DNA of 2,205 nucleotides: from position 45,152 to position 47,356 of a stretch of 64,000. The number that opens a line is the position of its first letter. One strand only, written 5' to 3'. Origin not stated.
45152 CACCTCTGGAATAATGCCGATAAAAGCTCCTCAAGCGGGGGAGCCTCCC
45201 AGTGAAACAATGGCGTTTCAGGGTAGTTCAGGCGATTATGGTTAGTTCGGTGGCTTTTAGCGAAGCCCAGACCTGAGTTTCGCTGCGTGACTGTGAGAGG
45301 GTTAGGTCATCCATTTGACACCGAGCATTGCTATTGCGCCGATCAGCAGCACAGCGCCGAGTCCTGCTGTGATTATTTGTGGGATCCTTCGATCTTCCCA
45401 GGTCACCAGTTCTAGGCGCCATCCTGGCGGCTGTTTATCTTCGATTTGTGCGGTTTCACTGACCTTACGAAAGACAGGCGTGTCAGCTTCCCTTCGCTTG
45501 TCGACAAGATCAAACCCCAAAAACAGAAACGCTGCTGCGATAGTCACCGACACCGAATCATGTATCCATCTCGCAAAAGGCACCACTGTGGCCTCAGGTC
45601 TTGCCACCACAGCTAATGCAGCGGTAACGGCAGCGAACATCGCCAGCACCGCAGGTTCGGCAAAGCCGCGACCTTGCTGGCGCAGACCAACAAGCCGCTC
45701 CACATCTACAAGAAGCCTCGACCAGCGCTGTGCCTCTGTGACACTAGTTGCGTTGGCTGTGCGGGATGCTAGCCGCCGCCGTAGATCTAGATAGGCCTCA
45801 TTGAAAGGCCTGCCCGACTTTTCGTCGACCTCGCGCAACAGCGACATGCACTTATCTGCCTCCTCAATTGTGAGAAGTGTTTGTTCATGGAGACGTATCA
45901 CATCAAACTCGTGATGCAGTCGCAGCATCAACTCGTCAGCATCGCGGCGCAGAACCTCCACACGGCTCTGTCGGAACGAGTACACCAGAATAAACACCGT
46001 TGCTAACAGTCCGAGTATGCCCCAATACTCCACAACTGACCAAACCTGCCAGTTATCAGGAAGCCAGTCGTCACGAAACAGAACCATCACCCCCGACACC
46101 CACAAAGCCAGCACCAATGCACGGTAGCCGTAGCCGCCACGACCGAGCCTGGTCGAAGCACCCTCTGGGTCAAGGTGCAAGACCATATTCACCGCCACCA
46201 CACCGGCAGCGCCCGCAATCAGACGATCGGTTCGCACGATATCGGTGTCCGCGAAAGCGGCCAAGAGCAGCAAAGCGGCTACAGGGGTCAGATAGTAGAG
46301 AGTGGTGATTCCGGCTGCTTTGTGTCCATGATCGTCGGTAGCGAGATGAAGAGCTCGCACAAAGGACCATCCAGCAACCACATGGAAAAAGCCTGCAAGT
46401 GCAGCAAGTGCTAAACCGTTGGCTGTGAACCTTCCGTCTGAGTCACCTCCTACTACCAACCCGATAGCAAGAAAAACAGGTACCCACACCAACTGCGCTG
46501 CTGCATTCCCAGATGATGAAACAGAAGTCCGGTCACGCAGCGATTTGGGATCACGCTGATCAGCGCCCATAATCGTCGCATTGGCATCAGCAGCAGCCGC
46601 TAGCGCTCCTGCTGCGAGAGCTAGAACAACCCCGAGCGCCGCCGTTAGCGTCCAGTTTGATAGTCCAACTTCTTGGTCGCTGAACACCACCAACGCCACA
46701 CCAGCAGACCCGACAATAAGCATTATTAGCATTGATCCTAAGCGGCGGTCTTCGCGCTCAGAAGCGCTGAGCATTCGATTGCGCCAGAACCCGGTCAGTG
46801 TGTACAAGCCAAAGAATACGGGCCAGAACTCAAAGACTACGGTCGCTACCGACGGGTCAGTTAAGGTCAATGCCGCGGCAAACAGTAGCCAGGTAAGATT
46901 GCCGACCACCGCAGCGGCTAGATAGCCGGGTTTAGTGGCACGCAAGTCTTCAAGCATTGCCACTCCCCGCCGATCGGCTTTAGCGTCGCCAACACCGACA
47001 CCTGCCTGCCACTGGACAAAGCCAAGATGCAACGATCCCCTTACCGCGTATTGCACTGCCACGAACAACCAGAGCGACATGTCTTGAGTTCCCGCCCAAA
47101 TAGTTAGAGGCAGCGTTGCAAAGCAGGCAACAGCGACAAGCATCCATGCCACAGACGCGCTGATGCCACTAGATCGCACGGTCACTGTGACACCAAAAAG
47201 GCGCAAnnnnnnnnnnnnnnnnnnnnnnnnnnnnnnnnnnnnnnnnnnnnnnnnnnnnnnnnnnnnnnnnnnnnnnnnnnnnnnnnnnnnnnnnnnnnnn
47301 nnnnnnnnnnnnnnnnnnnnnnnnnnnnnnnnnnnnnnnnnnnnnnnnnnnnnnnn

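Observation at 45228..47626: A 2.3-kb insertion bracketed by a 36-bp duplication of the modC 3' end, carrying a 634-aa chimeric membrane protein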

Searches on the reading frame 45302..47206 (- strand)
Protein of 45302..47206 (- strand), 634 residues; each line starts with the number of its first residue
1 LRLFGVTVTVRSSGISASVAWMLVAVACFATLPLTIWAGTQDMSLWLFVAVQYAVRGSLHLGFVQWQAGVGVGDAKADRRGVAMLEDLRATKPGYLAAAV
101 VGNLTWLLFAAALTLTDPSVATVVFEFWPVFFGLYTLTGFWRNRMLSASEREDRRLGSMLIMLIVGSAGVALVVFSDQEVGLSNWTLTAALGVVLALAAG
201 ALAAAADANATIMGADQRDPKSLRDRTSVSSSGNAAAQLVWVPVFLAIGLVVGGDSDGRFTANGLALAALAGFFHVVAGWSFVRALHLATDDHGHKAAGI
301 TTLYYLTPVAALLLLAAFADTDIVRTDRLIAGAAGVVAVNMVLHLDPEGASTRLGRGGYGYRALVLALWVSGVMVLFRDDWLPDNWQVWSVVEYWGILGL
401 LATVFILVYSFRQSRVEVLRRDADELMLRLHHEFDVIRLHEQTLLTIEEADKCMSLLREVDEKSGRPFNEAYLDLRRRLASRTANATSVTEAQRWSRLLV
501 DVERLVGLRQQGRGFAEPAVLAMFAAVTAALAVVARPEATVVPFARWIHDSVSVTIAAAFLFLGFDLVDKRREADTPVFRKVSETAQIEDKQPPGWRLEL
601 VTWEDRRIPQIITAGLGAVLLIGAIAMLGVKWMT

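Call 4: search_protein_families(library=pfam, proteins=[window:45302-47206:-], max_evalue=0.01)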
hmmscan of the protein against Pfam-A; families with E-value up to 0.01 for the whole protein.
window:45302-47206:- (634 aa): 1 family
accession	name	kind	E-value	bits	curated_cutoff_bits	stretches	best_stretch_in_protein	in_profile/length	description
PF00892.27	EamA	-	0.0082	16.9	28.2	1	19-134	4-105/135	EamA-like transporter family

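Call 7: find_homologous_proteins(query=window:45302-47206:-)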
Query window:45302-47206:- (634 aa): 33 proteins with E <= 0.001 among 8000 candidates.
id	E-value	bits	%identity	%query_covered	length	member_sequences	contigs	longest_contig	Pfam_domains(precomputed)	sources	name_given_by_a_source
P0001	0.0e+0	1288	100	93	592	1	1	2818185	-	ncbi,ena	-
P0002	0.0e+0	1058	82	93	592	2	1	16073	-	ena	-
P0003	8.5e-241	819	61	99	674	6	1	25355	-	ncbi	-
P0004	1.2e-234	798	63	97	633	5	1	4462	-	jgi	-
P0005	6.3e-232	789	61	97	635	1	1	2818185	-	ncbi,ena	-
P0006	1.3e-224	765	61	97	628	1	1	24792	-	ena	-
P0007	7.3e-222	756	61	97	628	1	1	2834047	-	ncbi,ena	-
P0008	5.1e-199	681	56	93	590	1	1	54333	-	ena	-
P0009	9.1e-179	614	52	97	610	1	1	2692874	-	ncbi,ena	-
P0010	4.6e-177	608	52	97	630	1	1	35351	-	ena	-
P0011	7.8e-167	574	48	99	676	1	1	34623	-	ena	-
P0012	2.8e-166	572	47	97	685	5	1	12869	-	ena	-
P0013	4.3e-164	565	49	97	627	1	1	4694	-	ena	-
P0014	2.6e-148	513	44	97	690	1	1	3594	-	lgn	-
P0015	2.9e-147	510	46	97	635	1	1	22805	-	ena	-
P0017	1.1e-143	498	49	83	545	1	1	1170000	-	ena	-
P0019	2.6e-138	480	45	98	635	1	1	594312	-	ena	-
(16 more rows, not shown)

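Call 9: find_encoding_contigs(protein=P0001, flank=10000, max_places=6)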
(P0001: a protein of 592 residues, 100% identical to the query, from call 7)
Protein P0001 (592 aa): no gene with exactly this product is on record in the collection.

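Call 10: find_encoding_contigs(protein=P0005, flank=10000, max_places=6)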
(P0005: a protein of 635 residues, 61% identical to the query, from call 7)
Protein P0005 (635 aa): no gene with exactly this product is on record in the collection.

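Call 12: list_cluster_members(proteins=[P0001, P0005, P0007, P0009, P0003, P0002, P0019, P0017])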
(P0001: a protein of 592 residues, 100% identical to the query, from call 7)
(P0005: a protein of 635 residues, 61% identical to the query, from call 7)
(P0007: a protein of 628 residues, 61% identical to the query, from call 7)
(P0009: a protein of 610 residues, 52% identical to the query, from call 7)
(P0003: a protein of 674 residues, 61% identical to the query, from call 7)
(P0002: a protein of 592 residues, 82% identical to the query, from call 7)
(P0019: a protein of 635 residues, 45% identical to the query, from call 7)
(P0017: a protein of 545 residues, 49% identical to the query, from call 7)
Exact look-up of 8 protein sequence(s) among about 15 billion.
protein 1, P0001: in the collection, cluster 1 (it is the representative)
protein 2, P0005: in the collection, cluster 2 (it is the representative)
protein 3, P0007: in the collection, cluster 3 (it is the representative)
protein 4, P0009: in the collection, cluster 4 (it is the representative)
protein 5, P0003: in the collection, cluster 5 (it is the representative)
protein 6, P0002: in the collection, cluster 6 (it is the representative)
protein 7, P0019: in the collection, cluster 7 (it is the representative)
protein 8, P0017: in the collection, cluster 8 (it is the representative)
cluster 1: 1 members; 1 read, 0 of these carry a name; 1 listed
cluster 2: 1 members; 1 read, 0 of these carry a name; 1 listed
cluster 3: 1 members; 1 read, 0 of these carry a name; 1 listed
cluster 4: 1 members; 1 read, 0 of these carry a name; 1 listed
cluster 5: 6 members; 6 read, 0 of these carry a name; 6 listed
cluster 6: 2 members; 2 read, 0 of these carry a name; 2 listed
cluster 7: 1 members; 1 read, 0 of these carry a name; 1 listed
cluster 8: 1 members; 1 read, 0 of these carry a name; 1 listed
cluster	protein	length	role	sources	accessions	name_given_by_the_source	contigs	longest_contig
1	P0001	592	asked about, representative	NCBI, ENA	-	-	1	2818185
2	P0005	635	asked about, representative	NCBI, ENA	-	-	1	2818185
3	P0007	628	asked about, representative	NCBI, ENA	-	-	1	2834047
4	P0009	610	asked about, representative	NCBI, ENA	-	-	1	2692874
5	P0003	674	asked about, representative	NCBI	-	-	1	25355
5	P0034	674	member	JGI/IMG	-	-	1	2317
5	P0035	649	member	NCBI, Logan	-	-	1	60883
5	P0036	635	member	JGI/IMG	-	-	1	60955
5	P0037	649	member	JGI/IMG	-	-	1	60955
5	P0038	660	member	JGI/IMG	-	-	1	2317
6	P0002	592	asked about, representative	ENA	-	-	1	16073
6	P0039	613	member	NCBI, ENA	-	-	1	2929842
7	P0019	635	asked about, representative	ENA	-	-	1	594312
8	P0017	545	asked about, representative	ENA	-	-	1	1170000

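Call 13: find_encoding_contigs(protein=P0002, flank=10000, max_places=6)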
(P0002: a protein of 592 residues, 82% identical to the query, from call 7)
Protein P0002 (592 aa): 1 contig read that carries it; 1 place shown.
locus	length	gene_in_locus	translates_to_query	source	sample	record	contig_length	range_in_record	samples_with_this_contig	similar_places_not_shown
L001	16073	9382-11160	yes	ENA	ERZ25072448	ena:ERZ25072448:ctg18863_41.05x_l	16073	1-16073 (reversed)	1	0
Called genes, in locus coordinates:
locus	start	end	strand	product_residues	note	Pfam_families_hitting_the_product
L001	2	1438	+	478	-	?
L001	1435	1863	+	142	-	PF03652:RuvX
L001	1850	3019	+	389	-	PF02618:YceG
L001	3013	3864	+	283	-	PF08501:Shikimate_dh_N, PF18317:SDH_C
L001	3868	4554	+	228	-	PF01478:Peptidase_A24 (weak)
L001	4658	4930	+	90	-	PF04014:MazE_antitoxin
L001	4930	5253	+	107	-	PF02452:PemK_toxin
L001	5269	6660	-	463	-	PF13173:AAA_14, PF13635:DUF4143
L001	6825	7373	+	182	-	PF13238:AAA_18 (weak), PF01202:SKI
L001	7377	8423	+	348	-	PF00465:Fe-ADH (weak), PF13685:Fe-ADH_2 (faint), PF01761:DHQ_synthase, PF24621:DHQS_C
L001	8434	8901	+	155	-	PF01220:DHquinase_II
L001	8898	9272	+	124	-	PF01321:Creatinase_N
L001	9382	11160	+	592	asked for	-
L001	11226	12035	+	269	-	PF01761:DHQ_synthase, PF24621:DHQS_C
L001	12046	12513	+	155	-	PF01220:DHquinase_II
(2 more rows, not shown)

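Call 18: find_related_loci(query=A1, collection=genome_contigs, flank=10000)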
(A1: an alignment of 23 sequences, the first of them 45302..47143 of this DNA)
Query A1 (613 aa) in genome_contigs; peptide patterns used: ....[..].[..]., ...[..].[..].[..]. (x = any residue, [..] = any of these).
72 stretches matched a pattern; 9 encode a relative of the query (tblastn E <= 1e-3); 8 distinct loci.
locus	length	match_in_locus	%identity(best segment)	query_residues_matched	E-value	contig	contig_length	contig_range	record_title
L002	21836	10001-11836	82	1-612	0e+0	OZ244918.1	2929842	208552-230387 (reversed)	MAG: Candidatus Poriferisocius sp. isolate 059c7ca3-f08e-4c66-a120-614690c839ce genome assembly, chromosome: 1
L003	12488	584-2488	64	1-613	0e+0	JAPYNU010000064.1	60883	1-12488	MAG: Candidatus Aldehydirespirator catecholifindens isolate m_calh10 Seq64, whole genome shotgun sequence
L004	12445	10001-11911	35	1-612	1e-96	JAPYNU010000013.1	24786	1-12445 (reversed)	MAG: Candidatus Aldehydirespirator catecholifindens isolate m_calh10 Seq13, whole genome shotgun sequence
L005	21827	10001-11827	52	1-612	9e-155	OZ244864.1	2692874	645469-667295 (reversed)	MAG: Candidatus Poriferisodalis sp. isolate a517203e-93c6-4a9b-8abd-1c58bad8a0d8 genome assembly, chromosome: 1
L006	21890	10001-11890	35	1-612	9e-90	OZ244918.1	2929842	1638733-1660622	MAG: Candidatus Poriferisocius sp. isolate 059c7ca3-f08e-4c66-a120-614690c839ce genome assembly, chromosome: 1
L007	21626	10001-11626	34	85-611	5e-81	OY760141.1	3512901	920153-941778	MAG: Acidimicrobiales bacterium isolate 5b15a54b-9cf3-459b-830c-82dda2a8371f genome assembly, chromosome: 1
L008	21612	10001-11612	33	63-612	8e-40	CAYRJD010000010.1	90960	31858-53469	MAG TPA_asm: uncultured Acidimicrobiales bacterium isolate SRP338948_co1_168 genome assembly, contig: k141_100483, whole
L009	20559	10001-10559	38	209-611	2e-14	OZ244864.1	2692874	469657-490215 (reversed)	MAG: Candidatus Poriferisodalis sp. isolate a517203e-93c6-4a9b-8abd-1c58bad8a0d8 genome assembly, chromosome: 1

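Call 33: find_encoding_contigs(protein=P0007, flank=10000, max_places=4)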
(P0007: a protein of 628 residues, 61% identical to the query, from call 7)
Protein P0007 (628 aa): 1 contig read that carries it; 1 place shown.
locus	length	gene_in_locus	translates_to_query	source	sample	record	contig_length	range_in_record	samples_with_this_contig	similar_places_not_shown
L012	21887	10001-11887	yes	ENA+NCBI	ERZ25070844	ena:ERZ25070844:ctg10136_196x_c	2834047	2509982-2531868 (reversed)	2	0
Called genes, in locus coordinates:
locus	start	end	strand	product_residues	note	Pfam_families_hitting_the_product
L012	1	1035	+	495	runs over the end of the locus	PF00171:Aldedh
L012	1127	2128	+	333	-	PF00296:Bac_luciferase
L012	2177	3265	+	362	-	PF00528:BPD_transp_1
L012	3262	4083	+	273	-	PF13191:AAA_16 (weak), PF00005:ABC_tran, PF13401:AAA_22 (weak), PF13304:AAA_21 (faint)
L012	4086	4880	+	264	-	PF00528:BPD_transp_1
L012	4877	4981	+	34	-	-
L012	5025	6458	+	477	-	PF09084:NMT1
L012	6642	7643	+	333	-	PF01156:IU_nuc_hydro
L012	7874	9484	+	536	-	PF13458:Peripla_BP_6, PF01094:ANF_receptor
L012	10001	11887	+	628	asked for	-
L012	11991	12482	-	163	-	-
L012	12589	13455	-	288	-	PF05721:PhyH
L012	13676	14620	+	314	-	PF12760:Zn_ribbon_IS1595 (weak)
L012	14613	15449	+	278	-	PF08843:AbiEii (weak)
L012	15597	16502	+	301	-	PF04794:YdjC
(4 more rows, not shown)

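Call 34: find_encoding_contigs(protein=P0019, flank=10000, max_places=4)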
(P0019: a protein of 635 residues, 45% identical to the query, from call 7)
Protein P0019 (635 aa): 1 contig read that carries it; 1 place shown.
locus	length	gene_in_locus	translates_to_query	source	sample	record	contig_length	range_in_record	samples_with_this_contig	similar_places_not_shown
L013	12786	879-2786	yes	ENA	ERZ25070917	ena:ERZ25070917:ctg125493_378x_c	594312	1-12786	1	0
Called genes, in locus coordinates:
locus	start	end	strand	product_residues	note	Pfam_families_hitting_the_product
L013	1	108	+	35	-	?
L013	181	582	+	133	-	-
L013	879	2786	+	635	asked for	-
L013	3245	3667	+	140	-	-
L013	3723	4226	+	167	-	-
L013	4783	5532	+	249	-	-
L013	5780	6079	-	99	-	-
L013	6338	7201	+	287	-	-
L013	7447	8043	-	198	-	-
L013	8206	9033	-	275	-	-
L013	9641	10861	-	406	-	PF01548:DEDD_Tnp_IS110, PF02371:Transposase_20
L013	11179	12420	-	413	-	-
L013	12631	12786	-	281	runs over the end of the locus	PF10110:GPDPase_memb (faint), PF19656:DUF6159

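Call 43: find_related_loci(query=A1, collection=metagenome_contigs, flank=10000)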
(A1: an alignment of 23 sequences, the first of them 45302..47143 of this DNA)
Query A1 (613 aa) in metagenome_contigs; peptide patterns used: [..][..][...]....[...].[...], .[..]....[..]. (x = any residue, [..] = any of these).
520 stretches matched a pattern, but none encodes a relative of the query by tblastn (E <= 1e-3).

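Call 47: predict_structure(alignment_id=A1)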
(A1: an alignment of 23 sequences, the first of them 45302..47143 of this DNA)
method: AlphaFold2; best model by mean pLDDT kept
length: 613 residues; sequences in the alignment: 23
mean_pLDDT: 69.1   pTM: 0.58
mean pLDDT of the five models: 69.1, 67.8, 67.6, 65.2, 64.1
residues with pLDDT >= 90: 88; 70-90: 231; 50-70: 150; < 50: 144
segments of 3 or more residues with pLDDT < 50: 53-55, 158-161, 323-343, 354-362, 364-375, 494-535, 537-539, 541-543, 545-555, 580-599, 602-613
pLDDT, mean of each block of 10 residues (from residue 1): 89 90 90 93 81 53 85 90 91 86 83 81 73 59 64 56 73 91 89 81 83 91 89 61 92 92 85 67 74 74 52 54 44 40 52 48 45 49 53 65 85 82 76 86 72 86 83 86 78 47 44 39 42 46 44 50 70 64 40 46 45 37
secondary structure, 60 per line:
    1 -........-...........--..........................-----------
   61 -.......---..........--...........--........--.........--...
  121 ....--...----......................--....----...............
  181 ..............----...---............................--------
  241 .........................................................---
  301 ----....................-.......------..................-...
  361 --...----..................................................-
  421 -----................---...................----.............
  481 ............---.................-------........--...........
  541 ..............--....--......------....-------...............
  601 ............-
elements in order: H2-9 H11-21 H24-49 H62-68 H72-81 H84-94 H97-104 H107-115 H118-124 H134-155 H158-161 H166-194 H205-232 H241-297 H305-324 H326-332 H339-356 H370-419 H426-441 H445-463 H468-492 H496-512 H520-527 H530-554 E557-560 H563-568 E575-578 H586-612

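Call 49: search_protein_representatives(alignment_id=A1)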
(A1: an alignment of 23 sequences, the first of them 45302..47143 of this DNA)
Query: 23 sequences, 609 profile positions. Proteins with E-value up to 0.001 (for the whole library): 878; up to 1e-10: 553; up to 1e-30: 286. The best 150 are listed.
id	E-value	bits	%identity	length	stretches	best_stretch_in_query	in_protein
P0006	2.5e-273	924.7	-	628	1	1-609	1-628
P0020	1.6e-268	908.8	-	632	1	1-609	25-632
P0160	5.5e-207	705.6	-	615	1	1-608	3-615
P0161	9.9e-206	701.4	-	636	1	2-608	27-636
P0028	1.7e-175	601.6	-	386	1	225-608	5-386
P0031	7.8e-173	592.8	-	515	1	22-473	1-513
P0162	3.2e-171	587.5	-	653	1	1-608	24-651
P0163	1.1e-169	582.4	-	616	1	1-608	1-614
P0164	9.4e-161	552.9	-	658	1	1-608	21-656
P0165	4.7e-155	534.1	-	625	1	1-608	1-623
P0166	3.9e-148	511.2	-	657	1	1-608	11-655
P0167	4.3e-142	491.3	-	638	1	1-609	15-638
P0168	5.2e-138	477.8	-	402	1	1-399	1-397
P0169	1.3e-128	446.8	-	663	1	1-608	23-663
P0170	3.5e-126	438.7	-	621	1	1-608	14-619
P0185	1.2e-80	288.4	-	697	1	2-607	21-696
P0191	1.5e-71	258.3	-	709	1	6-607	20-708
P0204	1.8e-62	228.3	-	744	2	3-459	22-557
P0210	2.5e-60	221.2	-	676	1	4-608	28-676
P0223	1.1e-57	212.5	-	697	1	1-563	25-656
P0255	1.4e-52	195.6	-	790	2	2-422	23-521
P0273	4.7e-50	187.3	-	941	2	52-415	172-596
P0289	5.5e-47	177.1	-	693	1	2-604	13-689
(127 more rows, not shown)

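Call 50: fold_search(model_id=the predicted structure, library=pdb)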
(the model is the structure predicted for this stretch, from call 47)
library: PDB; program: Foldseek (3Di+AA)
matches with E <= 10: 413; with E <= 0.001: 10
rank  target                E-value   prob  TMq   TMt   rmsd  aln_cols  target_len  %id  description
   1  5i20_C                7.4e-05  1.00  0.37  0.74   4.4       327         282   19  Crystal structure of protein (released 2016-06-01)
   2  5i20_B                9.1e-05  1.00  0.35  0.70   4.8       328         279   19  Crystal structure of protein (released 2016-06-01)
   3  5i20_E                1.9e-04  1.00  0.34  0.64   5.4       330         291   18  Crystal structure of protein (released 2016-06-01)
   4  6i1r_A                2.7e-04  1.00  0.34  0.59   6.3       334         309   12  Crystal structure of CMP bound CST in an outward facing conformation (released 2019-06-05)
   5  5i20_A                3.8e-04  1.00  0.37  0.72   4.7       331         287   19  Crystal structure of protein (released 2016-06-01)
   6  6oh3                  4.8e-04  1.00  0.34  0.61   6.5       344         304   16  X-ray crystal structure of the mouse CMP-sialic acid transporter in complex with CMP-sialic acid, by lipidic cubic phase (released 2019-04-24)
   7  9i20_A                8.2e-04  1.00  0.33  0.60   6.0       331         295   15  Cryo-EM structure of human SLC35B1 with ADP (released 2025-05-21)
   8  9gs3_B                8.2e-04  1.00  0.33  0.61   6.2       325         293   15  Cryo-EM structure of human SLC35B1-E33A variant with ADP in inward facing conformation (released 2025-05-21)
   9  5i20_D                8.5e-04  1.00  0.31  0.59   6.8       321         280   19  Crystal structure of protein (released 2016-06-01)
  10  5y78_A                8.9e-04  1.00  0.33  0.60   6.5       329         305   14  Crystal structure of the triose-phosphate/phosphate translocator in complex with inorganic phosphate (released 2017-10-04)
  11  6oh2                  1.1e-03  1.00  0.34  0.64   6.4       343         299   15  X-ray crystal structure of the mouse CMP-sialic acid transporter in complex with CMP, by lipidic cubic phase (released 2019-04-24)
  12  6i1z_B                1.3e-03  1.00  0.32  0.59   6.8       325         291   13  Outward facing structure of apo CST (released 2019-06-05)
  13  6xbo                  1.9e-03  1.00  0.34  0.60   6.6       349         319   14  X-ray crystal structure of the mouse CMP-Sialic acid transporter in complex with 5-methyl CMP (released 2021-06-09)
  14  7paf_A                2.0e-03  1.00  0.34  0.67   5.4       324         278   13  Streptococcus pneumoniae choline importer LicB in lipid nanodiscs (released 2022-03-16)
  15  6i1z_A                2.3e-03  1.00  0.32  0.60   6.7       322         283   12  Outward facing structure of apo CST (released 2019-06-05)
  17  5i20_F                1.4e-02  1.00  0.23  0.56  11.2       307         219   16  Crystal structure of protein (released 2016-06-01)
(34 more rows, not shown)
